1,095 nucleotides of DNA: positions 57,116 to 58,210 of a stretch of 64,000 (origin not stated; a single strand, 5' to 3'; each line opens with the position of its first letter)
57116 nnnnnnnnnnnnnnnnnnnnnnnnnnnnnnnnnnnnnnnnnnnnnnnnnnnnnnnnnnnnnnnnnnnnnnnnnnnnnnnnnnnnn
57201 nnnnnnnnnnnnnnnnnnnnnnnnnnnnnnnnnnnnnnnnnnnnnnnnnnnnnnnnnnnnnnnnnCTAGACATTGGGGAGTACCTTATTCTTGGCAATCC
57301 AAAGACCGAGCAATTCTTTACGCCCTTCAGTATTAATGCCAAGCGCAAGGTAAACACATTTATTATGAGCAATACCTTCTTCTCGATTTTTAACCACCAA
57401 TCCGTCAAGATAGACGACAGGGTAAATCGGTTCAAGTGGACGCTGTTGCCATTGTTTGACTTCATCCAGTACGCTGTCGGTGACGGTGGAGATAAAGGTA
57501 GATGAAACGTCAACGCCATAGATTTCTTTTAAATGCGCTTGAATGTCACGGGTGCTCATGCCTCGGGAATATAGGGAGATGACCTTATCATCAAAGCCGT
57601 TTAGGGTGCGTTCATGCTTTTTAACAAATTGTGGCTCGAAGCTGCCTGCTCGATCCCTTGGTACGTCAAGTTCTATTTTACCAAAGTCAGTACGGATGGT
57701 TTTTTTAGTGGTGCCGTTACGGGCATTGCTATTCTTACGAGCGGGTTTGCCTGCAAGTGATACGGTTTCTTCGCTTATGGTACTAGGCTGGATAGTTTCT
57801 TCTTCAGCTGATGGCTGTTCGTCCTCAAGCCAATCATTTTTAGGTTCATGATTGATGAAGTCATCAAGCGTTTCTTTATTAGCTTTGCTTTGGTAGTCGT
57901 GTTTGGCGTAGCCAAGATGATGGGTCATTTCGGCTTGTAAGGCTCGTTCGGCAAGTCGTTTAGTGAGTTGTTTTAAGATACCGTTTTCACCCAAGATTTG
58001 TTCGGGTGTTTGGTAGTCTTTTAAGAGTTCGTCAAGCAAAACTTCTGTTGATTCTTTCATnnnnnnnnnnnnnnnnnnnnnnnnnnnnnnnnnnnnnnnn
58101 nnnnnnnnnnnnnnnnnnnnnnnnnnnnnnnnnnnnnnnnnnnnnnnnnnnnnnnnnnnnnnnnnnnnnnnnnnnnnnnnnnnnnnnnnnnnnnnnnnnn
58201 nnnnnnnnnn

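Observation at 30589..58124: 26-kb IS3-bounded composite resistance/metabolic unit inserted into an IS256 transposase gene with a 4-bp ATTC target duplication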

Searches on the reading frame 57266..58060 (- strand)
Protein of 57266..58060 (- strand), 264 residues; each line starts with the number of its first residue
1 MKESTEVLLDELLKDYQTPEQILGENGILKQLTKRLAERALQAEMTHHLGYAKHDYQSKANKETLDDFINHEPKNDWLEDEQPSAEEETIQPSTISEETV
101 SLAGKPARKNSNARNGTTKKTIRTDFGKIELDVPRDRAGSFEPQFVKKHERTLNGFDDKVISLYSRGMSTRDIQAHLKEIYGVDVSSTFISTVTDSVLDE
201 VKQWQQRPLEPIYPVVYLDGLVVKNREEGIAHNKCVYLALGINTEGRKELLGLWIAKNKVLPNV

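Call 27: find_encoding_contigs(protein=window:57266-58060:-, flank=10000, max_places=10)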
Protein window:57266-58060:- (264 aa): 1 contig read that carries it; 1 place shown.
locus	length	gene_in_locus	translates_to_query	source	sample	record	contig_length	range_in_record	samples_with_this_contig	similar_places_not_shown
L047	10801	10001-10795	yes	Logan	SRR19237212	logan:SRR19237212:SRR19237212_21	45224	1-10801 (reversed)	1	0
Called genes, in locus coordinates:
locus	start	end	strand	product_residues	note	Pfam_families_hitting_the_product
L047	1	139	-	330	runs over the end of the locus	-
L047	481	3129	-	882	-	-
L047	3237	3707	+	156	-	-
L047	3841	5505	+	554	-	PF00580:UvrD-helicase, PF13245:AAA_19, PF13604:AAA_30 (faint), PF13361:UvrD_C, PF13538:UvrD_C_2 (faint)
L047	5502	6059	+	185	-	-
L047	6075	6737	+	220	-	-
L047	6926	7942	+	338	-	PF03869:Arc (weak)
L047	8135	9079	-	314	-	-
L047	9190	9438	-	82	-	-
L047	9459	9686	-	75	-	-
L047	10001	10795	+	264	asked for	PF00872:Transposase_mut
